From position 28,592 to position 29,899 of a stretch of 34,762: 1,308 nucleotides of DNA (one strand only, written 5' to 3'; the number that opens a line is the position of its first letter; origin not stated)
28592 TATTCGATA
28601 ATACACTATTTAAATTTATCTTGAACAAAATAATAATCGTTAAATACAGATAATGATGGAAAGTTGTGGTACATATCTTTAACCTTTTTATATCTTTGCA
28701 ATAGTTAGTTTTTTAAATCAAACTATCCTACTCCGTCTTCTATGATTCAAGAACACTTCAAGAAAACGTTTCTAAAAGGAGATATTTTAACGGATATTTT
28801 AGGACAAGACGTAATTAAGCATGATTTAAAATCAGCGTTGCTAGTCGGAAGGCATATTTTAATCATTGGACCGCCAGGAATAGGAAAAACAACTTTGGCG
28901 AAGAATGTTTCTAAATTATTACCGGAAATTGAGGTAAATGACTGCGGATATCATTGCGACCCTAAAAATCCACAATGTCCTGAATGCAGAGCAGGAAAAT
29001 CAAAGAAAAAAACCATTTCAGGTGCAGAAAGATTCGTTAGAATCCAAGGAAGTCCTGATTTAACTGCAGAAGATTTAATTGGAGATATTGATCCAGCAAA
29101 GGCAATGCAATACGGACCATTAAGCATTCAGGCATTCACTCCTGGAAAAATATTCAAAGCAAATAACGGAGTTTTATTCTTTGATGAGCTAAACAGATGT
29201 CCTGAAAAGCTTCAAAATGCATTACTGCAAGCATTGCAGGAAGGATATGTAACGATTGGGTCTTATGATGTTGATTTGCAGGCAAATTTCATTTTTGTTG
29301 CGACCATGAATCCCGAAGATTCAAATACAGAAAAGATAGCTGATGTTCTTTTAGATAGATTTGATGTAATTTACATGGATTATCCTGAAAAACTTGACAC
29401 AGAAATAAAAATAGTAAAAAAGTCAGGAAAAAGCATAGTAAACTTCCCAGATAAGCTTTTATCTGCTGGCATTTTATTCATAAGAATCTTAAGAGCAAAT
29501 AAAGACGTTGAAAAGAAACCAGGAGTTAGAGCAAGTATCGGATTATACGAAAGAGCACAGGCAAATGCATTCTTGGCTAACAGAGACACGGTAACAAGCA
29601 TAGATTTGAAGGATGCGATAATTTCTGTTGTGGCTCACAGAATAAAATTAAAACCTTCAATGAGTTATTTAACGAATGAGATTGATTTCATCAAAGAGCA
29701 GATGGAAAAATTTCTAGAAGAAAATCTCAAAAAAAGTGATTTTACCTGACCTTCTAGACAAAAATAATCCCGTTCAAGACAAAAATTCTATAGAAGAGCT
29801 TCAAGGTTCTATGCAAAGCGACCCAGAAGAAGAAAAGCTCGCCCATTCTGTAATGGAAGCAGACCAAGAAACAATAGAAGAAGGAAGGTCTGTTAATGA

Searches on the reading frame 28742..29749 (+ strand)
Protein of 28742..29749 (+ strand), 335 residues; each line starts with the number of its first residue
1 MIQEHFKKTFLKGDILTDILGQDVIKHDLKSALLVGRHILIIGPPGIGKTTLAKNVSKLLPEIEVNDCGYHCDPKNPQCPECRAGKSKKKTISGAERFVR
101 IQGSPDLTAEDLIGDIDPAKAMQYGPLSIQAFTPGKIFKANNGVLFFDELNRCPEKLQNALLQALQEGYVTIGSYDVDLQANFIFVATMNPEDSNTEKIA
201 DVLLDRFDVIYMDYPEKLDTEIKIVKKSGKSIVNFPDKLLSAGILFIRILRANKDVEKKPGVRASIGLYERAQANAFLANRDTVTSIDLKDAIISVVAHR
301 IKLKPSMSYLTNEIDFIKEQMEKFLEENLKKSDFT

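Call 5: search_protein_families(library=pfam, proteins=[window:28742-29749:+], max_evalue=0.1)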
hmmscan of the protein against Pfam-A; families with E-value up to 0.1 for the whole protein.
window:28742-29749:+ (335 aa): 31 families (the best 25 are shown)
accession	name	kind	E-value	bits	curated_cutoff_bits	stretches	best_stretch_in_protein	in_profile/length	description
PF07726.17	AAA_3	-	3.8e-20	72.6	27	1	96-207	25-129/131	ATPase family associated with various cellular activities (AAA)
PF01078.27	Mg_chelatase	-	9e-20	71.4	20.3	2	132-194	97-161/207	Magnesium chelatase, subunit ChlI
PF07728.20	AAA_5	-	3e-17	63.4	22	2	97-207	27-139/139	AAA domain (dynein-related subfamily)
PF00158.32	Sigma54_activat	-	3.5e-10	40.3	20.2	1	134-191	86-143/168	Sigma-54 interaction domain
PF17863.7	AAA_lid_2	-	5.5e-10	39.3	22.7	1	263-306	16-59/74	AAA lid domain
PF00493.29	MCM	-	1.7e-09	37.6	23.3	1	133-212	113-203/224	MCM P-loop domain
PF08298.17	AAA_PrkA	-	1.8e-08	34.3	25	1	111-227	202-322/358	PrkA AAA domain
PF00004.35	AAA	-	2.7e-08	34.8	21.2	1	39-210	1-126/131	ATPase family associated with various cellular activities (AAA)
PF20030.5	bpMoxR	-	6.1e-08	32.4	27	2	16-60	11-55/205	MoxR domain in the MoxR-vWA-beta-propeller ternary systems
PF05496.18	RuvB_N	-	1.1e-06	28.9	27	1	16-58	6-55/159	Holliday junction DNA helicase RuvB P-loop domain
PF07724.20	AAA_2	-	1.9e-06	28.5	27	1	39-197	6-131/166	AAA domain (Cdc48 subfamily)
PF13401.12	AAA_22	-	0.00015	22.5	27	1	37-76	6-33/130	AAA domain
PF03266.21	NTPase_1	-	0.00019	21.8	23.9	1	38-72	1-35/168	NTPase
PF20720.3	nSTAND3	-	0.00022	21.4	27.2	1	31-57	12-38/155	Novel STAND NTPase 3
PF13191.12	AAA_16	-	0.00048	21.1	32.6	1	37-62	25-50/167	AAA ATPase domain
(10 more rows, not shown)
